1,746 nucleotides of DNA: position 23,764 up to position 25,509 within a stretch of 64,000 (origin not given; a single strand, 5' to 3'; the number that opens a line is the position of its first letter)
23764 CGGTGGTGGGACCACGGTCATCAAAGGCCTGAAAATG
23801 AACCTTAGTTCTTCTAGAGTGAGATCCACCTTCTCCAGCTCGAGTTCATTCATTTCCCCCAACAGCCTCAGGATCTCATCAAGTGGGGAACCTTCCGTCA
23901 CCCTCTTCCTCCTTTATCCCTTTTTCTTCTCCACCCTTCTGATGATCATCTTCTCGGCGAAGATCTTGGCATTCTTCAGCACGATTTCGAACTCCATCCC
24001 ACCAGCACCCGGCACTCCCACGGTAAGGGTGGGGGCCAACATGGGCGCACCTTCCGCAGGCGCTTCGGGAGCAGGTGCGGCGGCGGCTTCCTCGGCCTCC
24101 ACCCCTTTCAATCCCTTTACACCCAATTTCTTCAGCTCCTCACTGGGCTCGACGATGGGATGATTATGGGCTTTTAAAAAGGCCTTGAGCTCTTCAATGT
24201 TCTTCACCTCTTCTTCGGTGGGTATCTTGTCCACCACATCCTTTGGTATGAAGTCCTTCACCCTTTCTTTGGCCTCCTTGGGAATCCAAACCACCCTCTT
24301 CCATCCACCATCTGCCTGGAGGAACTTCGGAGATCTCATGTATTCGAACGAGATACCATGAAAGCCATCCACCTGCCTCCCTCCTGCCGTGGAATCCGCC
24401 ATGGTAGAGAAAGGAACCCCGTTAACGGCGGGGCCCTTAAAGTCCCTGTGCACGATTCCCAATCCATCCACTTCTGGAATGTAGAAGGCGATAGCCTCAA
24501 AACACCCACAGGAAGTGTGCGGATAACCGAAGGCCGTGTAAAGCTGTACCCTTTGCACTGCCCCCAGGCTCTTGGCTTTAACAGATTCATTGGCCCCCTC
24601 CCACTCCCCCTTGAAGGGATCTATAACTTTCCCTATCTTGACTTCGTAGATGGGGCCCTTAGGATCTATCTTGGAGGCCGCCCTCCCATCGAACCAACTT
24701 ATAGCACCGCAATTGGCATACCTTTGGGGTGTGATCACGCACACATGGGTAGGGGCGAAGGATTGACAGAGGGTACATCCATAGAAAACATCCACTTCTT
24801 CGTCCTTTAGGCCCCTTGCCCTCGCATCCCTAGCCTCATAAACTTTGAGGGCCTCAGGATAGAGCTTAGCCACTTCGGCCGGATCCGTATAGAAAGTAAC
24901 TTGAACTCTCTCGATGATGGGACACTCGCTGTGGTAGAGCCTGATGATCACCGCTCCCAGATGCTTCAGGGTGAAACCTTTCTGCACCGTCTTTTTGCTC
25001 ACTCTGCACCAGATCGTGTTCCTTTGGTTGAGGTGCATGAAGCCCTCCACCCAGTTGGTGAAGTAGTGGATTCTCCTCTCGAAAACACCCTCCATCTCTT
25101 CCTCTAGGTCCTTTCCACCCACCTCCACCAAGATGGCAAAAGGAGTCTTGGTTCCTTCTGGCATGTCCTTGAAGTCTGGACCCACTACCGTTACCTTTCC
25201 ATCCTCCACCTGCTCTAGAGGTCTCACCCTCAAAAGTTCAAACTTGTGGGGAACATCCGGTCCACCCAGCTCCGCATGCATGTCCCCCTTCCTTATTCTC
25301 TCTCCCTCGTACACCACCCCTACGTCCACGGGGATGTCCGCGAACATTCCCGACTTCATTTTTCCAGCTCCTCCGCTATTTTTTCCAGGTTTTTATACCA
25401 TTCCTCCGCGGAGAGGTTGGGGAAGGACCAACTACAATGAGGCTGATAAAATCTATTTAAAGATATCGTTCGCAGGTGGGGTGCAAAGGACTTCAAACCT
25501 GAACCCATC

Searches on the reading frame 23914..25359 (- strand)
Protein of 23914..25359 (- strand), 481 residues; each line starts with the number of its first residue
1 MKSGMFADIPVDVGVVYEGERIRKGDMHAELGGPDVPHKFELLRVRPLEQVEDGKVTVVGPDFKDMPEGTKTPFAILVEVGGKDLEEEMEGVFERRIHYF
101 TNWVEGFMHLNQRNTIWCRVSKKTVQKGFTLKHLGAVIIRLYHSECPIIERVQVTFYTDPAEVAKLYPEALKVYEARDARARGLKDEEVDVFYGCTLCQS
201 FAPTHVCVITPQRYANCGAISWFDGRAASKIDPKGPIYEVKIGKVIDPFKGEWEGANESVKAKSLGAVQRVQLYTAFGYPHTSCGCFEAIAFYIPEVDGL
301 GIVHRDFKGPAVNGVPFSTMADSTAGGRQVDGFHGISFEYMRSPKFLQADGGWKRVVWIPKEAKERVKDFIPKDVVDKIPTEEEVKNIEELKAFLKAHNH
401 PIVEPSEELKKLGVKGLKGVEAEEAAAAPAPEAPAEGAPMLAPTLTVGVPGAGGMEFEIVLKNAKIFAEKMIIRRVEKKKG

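Call 18: find_encoding_contigs(protein=window:23914-25359:-, flank=10000, max_places=2)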
Protein window:23914-25359:- (481 aa): 12 contigs read that carry it; 2 places shown.
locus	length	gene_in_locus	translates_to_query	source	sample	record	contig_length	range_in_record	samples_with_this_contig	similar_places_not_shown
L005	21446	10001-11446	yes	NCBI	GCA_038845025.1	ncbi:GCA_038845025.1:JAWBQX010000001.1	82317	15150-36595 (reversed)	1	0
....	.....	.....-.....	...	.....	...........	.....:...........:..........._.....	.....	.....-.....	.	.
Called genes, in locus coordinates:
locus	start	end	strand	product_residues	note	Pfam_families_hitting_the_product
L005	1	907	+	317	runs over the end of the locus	PF02289:MCH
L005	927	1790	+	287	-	PF18030:Rimk_N, PF14397:ATPgrasp_ST (weak), PF14398:ATPgrasp_YheCD (faint), PF02655:ATP-grasp_3, PF02955:GSH-S_ATP, PF08443:RimK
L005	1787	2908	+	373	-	PF00282:Pyridoxal_deC, PF00266:Aminotran_5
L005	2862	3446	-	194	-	PF12804:NTP_transf_3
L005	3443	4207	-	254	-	PF00142:Fer4_NifH (faint), PF01656:CbiA, PF02374:ArsA_ATPase (faint), PF10609:ParA (weak), PF13614:AAA_31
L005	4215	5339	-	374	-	PF14697:Fer4_21, PF12838:Fer4_7, PF02662:FlpD, PF13237:Fer4_10, PF14697:Fer4_21, PF12838:Fer4_7, PF13187:Fer4_9, PF02662:FlpD, +16 more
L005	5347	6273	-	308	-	PF02219:MTHFR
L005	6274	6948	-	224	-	PF12225:DUF5981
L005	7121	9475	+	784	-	PF03063:Prismane, PF13187:Fer4_9 (weak)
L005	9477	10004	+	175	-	PF02552:CO_dh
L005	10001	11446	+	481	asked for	PF03598:CdhC, PF19436:ACS_CODH_B_C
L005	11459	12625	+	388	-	PF03599:CdhD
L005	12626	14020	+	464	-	PF04060:FeS, PF03599:CdhD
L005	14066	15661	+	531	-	PF00111:Fer2, PF17651:Raco_middle, PF14574:RACo_C_ter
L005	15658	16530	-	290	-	PF02593:DUF166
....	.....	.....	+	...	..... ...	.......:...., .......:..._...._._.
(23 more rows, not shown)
